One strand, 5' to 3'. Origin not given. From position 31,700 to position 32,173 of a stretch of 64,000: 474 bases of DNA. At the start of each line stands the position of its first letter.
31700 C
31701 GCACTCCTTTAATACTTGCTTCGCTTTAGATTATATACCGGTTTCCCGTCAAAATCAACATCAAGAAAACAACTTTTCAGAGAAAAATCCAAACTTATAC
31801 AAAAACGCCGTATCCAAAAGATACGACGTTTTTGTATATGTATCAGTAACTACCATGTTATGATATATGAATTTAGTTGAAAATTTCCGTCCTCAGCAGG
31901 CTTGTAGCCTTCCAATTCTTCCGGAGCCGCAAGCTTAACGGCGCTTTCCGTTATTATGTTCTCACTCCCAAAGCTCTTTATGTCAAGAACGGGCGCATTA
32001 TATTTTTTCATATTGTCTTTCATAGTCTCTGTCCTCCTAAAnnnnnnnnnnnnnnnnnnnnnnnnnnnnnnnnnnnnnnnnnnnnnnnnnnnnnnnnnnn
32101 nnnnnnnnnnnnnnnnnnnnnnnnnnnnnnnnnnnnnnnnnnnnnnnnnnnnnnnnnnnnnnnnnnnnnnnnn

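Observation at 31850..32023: Unannotated small acidic ORF family (P1/P2), each directly downstream of a secreted protein carrying a related C-terminal domain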

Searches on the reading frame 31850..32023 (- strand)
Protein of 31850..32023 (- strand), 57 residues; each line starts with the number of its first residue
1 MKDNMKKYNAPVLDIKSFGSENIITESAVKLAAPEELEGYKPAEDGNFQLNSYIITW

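Call 7: search_protein_families(library=pfam, proteins=[window:31850-32023:-], max_evalue=10)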
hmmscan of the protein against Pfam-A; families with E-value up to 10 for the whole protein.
window:31850-32023:- (57 aa): 0 families

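Call 8: search_protein_families(library=ncbifam, proteins=[window:31850-32023:-], max_evalue=10)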
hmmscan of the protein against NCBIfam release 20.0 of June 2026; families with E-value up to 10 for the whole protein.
window:31850-32023:- (57 aa): 0 families

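Call 12: find_homologous_proteins(query=window:31853-32023:-, max_evalue=10)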
Query seq(57 aa) (57 aa): 2 proteins with E <= 10 among 2 candidates.
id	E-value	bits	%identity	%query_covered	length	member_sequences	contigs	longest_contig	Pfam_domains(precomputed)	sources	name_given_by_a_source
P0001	4.7e-30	119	100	100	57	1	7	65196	-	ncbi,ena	-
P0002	2.2e-25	104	93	100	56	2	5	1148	-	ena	-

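Call 15: find_encoding_contigs(protein=P0002, flank=3000, max_places=5)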
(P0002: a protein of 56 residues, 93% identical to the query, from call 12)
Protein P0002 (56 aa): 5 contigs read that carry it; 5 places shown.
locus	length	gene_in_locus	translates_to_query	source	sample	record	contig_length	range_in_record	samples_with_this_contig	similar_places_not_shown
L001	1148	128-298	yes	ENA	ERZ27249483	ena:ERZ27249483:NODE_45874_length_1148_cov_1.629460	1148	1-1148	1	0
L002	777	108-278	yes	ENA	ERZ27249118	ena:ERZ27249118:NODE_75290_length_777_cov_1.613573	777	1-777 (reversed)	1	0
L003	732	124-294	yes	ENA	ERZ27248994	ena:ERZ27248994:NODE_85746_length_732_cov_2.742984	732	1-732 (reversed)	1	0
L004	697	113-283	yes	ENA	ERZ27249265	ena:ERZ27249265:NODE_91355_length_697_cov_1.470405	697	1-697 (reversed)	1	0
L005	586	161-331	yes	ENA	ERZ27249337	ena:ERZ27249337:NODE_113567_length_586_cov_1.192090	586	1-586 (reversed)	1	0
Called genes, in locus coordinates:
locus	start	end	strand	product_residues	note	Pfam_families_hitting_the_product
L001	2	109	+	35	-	?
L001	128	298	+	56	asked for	-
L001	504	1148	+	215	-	?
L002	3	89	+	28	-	?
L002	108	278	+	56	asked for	-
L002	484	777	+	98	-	?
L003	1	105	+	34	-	?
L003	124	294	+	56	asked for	-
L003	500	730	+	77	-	?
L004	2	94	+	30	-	?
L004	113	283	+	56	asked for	-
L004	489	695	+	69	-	?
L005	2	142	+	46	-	?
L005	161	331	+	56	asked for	-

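Call 21: find_homologous_proteins(query=A1, max_evalue=10)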
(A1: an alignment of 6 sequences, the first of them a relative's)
Query A1 (6 sequences) (57 aa, profile of the alignment): 29 proteins with E <= 10 among 47 candidates.
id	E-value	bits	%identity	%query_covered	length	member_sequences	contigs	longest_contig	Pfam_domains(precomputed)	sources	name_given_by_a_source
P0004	5.3e-29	118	35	60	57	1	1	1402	-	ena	-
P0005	1.2e-28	117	32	60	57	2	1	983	-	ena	-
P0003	1.7e-25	107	42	42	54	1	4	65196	-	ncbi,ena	-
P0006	2.4e-19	87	32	49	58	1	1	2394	-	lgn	-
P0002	2.8e-18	84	93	100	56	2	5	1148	-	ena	-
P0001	3.4e-18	84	100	100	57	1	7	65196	-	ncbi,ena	-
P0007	3.1e-17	81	32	49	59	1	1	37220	-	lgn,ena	-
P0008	9.9e-16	76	41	39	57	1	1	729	-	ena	-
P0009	1.0e-11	63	32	39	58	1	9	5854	-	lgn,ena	-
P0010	2.7e-11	62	43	37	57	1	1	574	-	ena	-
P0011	4.5e-11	61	34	51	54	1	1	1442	-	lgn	-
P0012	9.1e-9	54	32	39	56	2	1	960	-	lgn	-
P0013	1.4e-8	53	39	67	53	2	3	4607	-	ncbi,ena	-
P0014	2.9e-8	52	30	47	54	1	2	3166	-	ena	-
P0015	4.8e-8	51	29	93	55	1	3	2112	-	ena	-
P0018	1.3e-7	50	36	39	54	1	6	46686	-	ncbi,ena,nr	ncbi:MAG: hypothetical protein IJH37_13415 [Clostridia bacterium]|nr:hypothetical protein [Clostridi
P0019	2.9e-7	49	32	33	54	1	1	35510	-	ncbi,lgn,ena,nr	ncbi:MAG: hypothetical protein J1G06_05510 [Oscillospiraceae bacterium]|nr:hypothetical protein [Osc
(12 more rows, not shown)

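Call 25: find_encoding_contigs(protein=P0018, flank=10000, max_places=2)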
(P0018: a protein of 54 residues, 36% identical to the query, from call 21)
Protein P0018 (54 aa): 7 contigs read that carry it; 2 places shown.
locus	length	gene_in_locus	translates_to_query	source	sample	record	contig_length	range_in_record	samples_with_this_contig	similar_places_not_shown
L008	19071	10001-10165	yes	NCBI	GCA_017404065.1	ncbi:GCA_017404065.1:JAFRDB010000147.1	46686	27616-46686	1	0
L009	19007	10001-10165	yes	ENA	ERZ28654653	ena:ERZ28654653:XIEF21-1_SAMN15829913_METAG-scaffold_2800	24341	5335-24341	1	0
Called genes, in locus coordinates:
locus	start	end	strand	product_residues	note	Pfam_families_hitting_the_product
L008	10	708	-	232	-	PF00121:TIM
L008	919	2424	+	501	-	PF00990:GGDEF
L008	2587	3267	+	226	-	PF00923:TAL_FSA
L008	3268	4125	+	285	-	PF01261:AP_endonuc_2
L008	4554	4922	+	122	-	PF04480:DUF559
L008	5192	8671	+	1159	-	PF00245:Alk_phosphatase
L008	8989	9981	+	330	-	-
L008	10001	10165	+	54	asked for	-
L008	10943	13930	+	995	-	PF00149:Metallophos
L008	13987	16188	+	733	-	PF00933:Glyco_hydro_3, PF01915:Glyco_hydro_3_C, PF14310:Fn3-like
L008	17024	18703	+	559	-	PF17389:Bac_rhamnosid6H, PF17390:Bac_rhamnosid_C (weak)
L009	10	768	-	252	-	PF00121:TIM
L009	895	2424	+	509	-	PF00990:GGDEF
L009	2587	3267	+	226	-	PF00923:TAL_FSA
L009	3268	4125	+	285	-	PF01261:AP_endonuc_2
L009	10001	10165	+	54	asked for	-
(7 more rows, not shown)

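Call 26: find_encoding_contigs(protein=P0019, flank=10000, max_places=2)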
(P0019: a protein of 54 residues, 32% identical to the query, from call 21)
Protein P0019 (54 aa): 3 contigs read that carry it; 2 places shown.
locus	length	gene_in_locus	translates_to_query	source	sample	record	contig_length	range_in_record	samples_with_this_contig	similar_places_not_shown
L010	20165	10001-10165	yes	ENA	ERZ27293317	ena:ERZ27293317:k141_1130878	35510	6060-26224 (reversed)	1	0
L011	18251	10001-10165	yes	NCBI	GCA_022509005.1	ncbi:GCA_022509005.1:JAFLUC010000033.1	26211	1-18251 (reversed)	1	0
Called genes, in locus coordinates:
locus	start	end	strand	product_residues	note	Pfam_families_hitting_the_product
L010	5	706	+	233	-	PF04973:NMN_transporter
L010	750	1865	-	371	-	PF00248:Aldo_ket_red, PF13183:Fer4_8 (weak), PF13187:Fer4_9, PF13534:Fer4_17 (faint)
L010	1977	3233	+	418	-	PF01960:ArgJ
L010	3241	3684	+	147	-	PF00383:dCMP_cyt_deam_1, PF14437:MafB19-deam, PF14439:Bd3614-deam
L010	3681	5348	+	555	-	PF00657:Lipase_GDSL, PF13472:Lipase_GDSL_2, PF00395:SLH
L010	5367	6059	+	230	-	PF00395:SLH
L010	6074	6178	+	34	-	-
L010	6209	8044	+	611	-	PF00009:GTP_EFTU, PF22042:EF-G_D2, PF03144:GTP_EFTU_D2, PF14492:EFG_III (weak), PF00679:EFG_C, PF21018:BipA_C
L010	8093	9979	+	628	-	PF00082:Peptidase_S8, PF02368:Big_2, PF21461:HL_N-beta (faint)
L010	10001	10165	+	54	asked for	-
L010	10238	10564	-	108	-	PF05437:AzlD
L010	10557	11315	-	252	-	PF03591:AzlC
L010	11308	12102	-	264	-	PF07883:Cupin_2 (weak), PF12833:HTH_18, PF00165:HTH_AraC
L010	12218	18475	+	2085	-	PF00933:Glyco_hydro_3, PF01915:Glyco_hydro_3_C, PF14310:Fn3-like, PF03422:CBM_6, PF00581:Rhodanese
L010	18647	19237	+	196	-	PF02698:DUF218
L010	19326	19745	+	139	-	-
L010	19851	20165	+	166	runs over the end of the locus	-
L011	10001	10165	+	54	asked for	-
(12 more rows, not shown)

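Call 27: find_encoding_contigs(protein=P0007, flank=10000, max_places=2)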
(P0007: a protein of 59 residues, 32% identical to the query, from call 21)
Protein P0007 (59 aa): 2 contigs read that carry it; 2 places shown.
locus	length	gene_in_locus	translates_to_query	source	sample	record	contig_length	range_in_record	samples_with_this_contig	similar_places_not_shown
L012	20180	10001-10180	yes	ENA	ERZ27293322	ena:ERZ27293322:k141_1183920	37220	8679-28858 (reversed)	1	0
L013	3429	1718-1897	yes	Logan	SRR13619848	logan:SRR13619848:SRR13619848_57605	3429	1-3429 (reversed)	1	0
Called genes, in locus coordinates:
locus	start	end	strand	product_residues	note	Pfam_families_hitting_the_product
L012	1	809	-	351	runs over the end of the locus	PF01063:Aminotran_4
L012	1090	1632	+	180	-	PF02482:Ribosomal_S30AE, PF16321:Ribosom_S30AE_C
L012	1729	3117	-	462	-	PF14691:Fer4_20, PF02826:2-Hacid_dh_C (faint), PF13738:Pyr_redox_3 (faint), PF07992:Pyr_redox_2, PF13450:NAD_binding_8 (weak), PF00070:Pyr_redox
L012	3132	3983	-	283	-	PF10418:DHODB_Fe-S_bind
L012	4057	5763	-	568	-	PF00587:tRNA-synt_2b, PF04073:tRNA_edit, PF03129:HGTP_anticodon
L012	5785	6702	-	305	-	PF00696:AA_kinase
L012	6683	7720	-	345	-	PF01118:Semialdhyde_dh, PF22698:Semialdhyde_dhC_1, PF02774:Semialdhyde_dhC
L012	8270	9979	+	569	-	-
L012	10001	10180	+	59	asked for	-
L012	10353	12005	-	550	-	PF02463:SMC_N, PF13175:AAA_15 (weak), PF13476:AAA_23, PF13555:AAA_29 (faint), PF13304:AAA_21 (faint)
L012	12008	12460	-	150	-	PF01316:Arg_repressor, PF02863:Arg_repressor_C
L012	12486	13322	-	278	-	PF01513:NAD_kinase, PF20143:NAD_kinase_C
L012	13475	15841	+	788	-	PF00122:E1-E2_ATPase, PF00702:Hydrolase, PF08282:Hydrolase_3 (weak)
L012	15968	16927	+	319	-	PF01297:ZnuA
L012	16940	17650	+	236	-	PF00005:ABC_tran, PF02463:SMC_N (faint), PF13401:AAA_22 (weak), PF13304:AAA_21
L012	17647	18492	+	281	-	PF00950:ABC-3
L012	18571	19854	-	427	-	PF13306:LRR_5, PF07833:Cu_amine_oxidN1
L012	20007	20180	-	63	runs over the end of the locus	PF00269:SASP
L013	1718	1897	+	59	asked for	-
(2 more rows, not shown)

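Call 31: search_protein_representatives(alignment_id=A2)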
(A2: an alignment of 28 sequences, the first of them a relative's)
Query: 28 sequences, 54 profile positions. Proteins with E-value up to 0.001 (for the whole library): 275; up to 1e-10: 27; up to 1e-30: 0. The best 150 are listed.
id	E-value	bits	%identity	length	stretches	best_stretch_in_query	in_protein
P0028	1.3e-18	83.2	-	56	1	1-54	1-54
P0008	2.7e-18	82.2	-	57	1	1-54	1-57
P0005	7.7e-18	80.7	-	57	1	1-54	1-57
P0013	1.0e-17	80.3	-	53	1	1-54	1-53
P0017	8.3e-17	77.4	-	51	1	1-54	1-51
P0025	3.1e-15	72.4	-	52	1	1-54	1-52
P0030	1.6e-14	70.1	-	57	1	1-54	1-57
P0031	3.5e-14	69.0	-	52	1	1-54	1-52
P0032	1.4e-13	67.1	-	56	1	1-54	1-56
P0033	1.7e-13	66.8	-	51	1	1-54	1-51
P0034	7.4e-13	64.8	-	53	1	1-43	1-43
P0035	1.0e-12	64.4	-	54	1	1-54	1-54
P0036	1.1e-12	64.2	-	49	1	1-53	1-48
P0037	1.4e-12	63.9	-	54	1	1-54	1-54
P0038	2.7e-12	63.0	-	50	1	1-41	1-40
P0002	1.8e-10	57.1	-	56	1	1-54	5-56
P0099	1.2e-07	48.0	-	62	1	1-47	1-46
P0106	3.4e-07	46.6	-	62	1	2-48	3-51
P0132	3.0e-06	43.6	-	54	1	2-37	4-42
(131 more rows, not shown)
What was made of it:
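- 275 clusters at E <= 1e-3 in an exhaustive HMM search, all stand-alone proteins of 39-86 aa (call 31).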

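Call 34: find_related_loci(query=A2, collection=genome_contigs, flank=4000)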
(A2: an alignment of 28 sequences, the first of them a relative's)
Query A2 (57 aa) in genome_contigs; peptide patterns used: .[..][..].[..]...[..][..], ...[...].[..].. (x = any residue, [..] = any of these).
124 stretches matched a pattern, but none encodes a relative of the query by tblastn (E <= 1e-3).
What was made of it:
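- Tried and rejected: The first genome scan confirmed nothing because divergent P2 was the reference sequence (call 34).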

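Call 39: find_related_loci(query=A4, collection=genome_contigs, flank=4000)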
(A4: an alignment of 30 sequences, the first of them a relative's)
Query A4 (57 aa) in genome_contigs; peptide patterns used: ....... (x = any residue, [..] = any of these).
56 stretches matched a pattern; 8 encode a relative of the query (tblastn E <= 1e-3); 8 distinct loci.
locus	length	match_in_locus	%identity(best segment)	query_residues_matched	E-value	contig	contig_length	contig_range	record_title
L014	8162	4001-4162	59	1-56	7e-14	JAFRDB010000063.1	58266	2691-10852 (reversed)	MAG: Clostridia bacterium isolate RGIG2385 Goat_Ileum-4__c127725, whole genome shotgun sequence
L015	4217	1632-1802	51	1-57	1e-11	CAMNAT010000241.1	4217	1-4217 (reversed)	MAG: uncultured Oscillospiraceae bacterium isolate SRR1222429_bin.85_metaWRAP_v1.3_MAG genome assembly, contig: NODE.718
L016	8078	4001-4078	89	1-27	4e-11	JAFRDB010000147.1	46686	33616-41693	MAG: Clostridia bacterium isolate RGIG2385 Goat_Ileum-4__c347727, whole genome shotgun sequence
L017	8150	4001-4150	52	1-49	5e-10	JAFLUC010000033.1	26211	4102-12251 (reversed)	MAG: Oscillospiraceae bacterium isolate HAN069 Seq33, whole genome shotgun sequence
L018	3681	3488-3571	75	1-26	8e-10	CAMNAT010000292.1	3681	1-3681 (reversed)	MAG: uncultured Oscillospiraceae bacterium isolate SRR1222429_bin.85_metaWRAP_v1.3_MAG genome assembly, contig: NODE.883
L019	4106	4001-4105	64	3-38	7e-8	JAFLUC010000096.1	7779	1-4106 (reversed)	MAG: Oscillospiraceae bacterium isolate HAN069 Seq96, whole genome shotgun sequence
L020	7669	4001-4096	65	2-35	1e-7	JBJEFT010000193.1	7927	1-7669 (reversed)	MAG: Candidatus Ornithomonoglobus sp. isolate EHIM02_bin.021 NODE_2100_length_7927_cov_5.861916, whole genome shotgun se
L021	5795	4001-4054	72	1-18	7e-6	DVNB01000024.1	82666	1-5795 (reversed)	MAG TPA_asm: Candidatus Ornithomonoglobus merdipullorum isolate USAMLcec3-3695 USAMLcec3__C19581_L82666_SRR5280514, whol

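Call 43: find_related_loci(query=A4, collection=metagenome_contigs, flank=3000)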
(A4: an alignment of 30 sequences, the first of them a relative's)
Query A4 (57 aa) in metagenome_contigs; peptide patterns used: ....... (x = any residue, [..] = any of these).
119 stretches matched a pattern; 7 encode a relative of the query (tblastn E <= 1e-3); 7 distinct loci.
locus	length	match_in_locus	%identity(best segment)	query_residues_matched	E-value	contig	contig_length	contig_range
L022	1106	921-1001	89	1-27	1e-13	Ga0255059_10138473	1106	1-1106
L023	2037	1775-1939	52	1-55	1e-12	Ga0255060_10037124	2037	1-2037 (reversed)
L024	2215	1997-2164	58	1-55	4e-12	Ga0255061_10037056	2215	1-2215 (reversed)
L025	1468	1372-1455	75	1-26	5e-11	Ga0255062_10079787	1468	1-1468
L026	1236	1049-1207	46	1-57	7e-10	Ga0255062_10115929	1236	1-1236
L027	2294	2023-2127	63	1-38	1e-9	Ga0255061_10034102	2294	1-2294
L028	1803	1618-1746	51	1-37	1e-7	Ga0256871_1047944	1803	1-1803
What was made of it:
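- Tried and rejected: The re-ordered alignment gave 8 genome loci and 7 metagenome loci (calls 39, 43).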

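Call 52: search_solved_structures(query=A3, max_evalue=10, show_alignments=2)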
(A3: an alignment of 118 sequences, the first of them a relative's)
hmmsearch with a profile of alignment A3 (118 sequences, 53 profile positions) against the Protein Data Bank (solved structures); distinct sequences matched with E-value up to 10: 19.
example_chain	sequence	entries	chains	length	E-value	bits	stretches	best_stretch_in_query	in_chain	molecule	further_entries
3lrn_A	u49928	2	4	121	0.019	18.9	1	2-21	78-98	Probable ATP-dependent RNA helicase DDX58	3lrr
7mk1_A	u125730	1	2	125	0.02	18.8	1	2-21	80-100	Antiviral innate immune response receptor RIG-I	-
7bah_A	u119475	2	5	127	0.02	18.8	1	2-21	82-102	Antiviral innate immune response receptor RIG-I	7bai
3og8_A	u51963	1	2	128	0.02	18.8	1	2-21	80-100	Antiviral innate immune response receptor RIG-I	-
2rmj_A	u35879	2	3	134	0.021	18.7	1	2-21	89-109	Probable ATP-dependent RNA helicase DDX58 | RIG-I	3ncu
2qfb_A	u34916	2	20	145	0.024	18.5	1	2-21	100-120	Probable ATP-dependent RNA helicase DDX58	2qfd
6kyv_B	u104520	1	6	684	0.12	16.3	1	2-21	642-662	Probable ATP-dependent RNA helicase DDX58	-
4ay2_A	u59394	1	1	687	0.12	16.3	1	2-21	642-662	PROBABLE ATP-DEPENDENT RNA HELICASE DDX58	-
5e3h_A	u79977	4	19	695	0.12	16.3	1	2-21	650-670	Probable ATP-dependent RNA helicase DDX58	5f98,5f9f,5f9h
3zd7_A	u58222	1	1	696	0.12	16.2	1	2-21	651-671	PROBABLE ATP-DEPENDENT RNA HELICASE DDX58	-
3zd6_A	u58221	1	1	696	0.12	16.2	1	2-21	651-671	PROBABLE ATP-DEPENDENT RNA HELICASE DDX58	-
2ykg_A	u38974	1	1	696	0.12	16.2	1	2-21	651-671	PROBABLE ATP-DEPENDENT RNA HELICASE DDX58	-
4bpb_A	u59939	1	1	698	0.12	16.2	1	2-21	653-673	PROBABLE ATP-DEPENDENT RNA HELICASE DDX58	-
6gpg_A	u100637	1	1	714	0.12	16.2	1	2-21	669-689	Probable ATP-dependent RNA helicase DDX58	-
7jl1_A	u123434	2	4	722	0.13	16.2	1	2-21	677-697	Antiviral innate immune response receptor RIG-I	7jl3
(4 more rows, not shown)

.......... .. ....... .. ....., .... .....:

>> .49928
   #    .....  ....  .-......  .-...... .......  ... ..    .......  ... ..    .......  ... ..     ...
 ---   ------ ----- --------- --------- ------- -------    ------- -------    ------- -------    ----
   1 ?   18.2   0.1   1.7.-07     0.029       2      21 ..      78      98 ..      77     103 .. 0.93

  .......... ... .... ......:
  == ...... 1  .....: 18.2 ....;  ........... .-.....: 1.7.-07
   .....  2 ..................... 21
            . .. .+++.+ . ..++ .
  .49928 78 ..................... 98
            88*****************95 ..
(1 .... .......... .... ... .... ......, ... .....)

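Call 57: find_encoding_contigs(protein=P0132, flank=4000, max_places=3)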
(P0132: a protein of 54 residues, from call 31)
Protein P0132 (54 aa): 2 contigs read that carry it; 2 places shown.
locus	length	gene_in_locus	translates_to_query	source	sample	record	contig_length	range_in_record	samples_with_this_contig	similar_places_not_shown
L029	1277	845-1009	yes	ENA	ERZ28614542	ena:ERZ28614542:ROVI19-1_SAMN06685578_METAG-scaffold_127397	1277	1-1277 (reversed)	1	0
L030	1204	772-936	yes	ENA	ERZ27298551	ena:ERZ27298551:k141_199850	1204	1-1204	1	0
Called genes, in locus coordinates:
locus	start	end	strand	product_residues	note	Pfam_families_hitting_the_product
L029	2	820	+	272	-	?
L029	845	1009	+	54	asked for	-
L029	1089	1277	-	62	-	?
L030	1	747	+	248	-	?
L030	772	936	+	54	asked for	-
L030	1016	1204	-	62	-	?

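Call 63: list_cluster_members(proteins=[P0001, P0003, P0013, P0018, P0019])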
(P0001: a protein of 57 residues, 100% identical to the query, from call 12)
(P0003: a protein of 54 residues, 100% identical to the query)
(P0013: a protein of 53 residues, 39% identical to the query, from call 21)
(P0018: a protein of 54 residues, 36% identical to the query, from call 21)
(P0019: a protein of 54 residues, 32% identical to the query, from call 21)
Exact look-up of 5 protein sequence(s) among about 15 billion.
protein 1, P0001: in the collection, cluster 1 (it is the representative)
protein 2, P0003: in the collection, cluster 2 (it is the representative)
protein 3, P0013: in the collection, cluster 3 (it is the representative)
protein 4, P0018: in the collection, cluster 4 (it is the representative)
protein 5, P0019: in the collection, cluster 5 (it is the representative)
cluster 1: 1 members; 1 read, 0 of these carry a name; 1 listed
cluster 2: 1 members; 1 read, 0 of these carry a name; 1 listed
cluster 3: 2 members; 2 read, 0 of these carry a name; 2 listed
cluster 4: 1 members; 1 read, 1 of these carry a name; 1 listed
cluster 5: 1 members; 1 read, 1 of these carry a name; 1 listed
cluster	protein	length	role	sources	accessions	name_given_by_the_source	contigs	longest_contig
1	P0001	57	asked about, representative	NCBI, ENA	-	-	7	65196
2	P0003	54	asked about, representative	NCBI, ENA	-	-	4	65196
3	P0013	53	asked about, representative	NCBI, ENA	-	-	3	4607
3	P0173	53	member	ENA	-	-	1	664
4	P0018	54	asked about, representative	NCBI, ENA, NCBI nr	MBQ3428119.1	MAG: hypothetical protein IJH37_13415 [Clostridia bacterium] | hypothetical protein [Clostridia bacterium]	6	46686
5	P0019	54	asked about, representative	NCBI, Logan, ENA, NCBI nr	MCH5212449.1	MAG: hypothetical protein J1G06_05510 [Oscillospiraceae bacterium] | hypothetical protein [Oscillospiraceae bacterium]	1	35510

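Call 64: find_encoding_contigs(protein=P0001, flank=1000, max_places=8)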
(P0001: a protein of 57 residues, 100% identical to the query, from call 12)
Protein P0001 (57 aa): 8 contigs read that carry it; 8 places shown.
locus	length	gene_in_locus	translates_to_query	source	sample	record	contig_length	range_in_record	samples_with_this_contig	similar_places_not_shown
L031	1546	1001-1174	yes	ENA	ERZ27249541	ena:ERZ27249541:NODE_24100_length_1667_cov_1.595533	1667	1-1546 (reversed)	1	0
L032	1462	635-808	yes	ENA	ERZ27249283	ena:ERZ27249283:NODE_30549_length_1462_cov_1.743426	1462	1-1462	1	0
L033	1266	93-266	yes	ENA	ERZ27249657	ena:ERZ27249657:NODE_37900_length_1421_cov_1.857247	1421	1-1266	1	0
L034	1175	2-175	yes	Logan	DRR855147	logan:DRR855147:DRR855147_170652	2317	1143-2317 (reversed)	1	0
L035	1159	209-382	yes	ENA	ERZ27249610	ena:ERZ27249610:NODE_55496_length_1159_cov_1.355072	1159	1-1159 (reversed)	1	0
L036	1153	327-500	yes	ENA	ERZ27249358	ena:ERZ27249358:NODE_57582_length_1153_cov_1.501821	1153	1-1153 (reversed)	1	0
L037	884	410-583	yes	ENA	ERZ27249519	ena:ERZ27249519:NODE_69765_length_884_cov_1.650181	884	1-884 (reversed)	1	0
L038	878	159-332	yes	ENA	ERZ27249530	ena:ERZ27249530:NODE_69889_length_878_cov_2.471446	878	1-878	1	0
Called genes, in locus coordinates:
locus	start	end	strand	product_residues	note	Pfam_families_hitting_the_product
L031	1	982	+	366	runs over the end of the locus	?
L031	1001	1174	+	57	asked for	-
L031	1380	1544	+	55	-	?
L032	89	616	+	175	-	-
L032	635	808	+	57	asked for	-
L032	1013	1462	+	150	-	?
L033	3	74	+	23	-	?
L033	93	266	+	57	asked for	-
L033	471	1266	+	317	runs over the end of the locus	?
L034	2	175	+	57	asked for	?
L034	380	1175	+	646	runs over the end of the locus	?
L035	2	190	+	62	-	?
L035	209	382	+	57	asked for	-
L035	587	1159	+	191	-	?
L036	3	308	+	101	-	?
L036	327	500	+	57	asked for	-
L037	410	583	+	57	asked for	-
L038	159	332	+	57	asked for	-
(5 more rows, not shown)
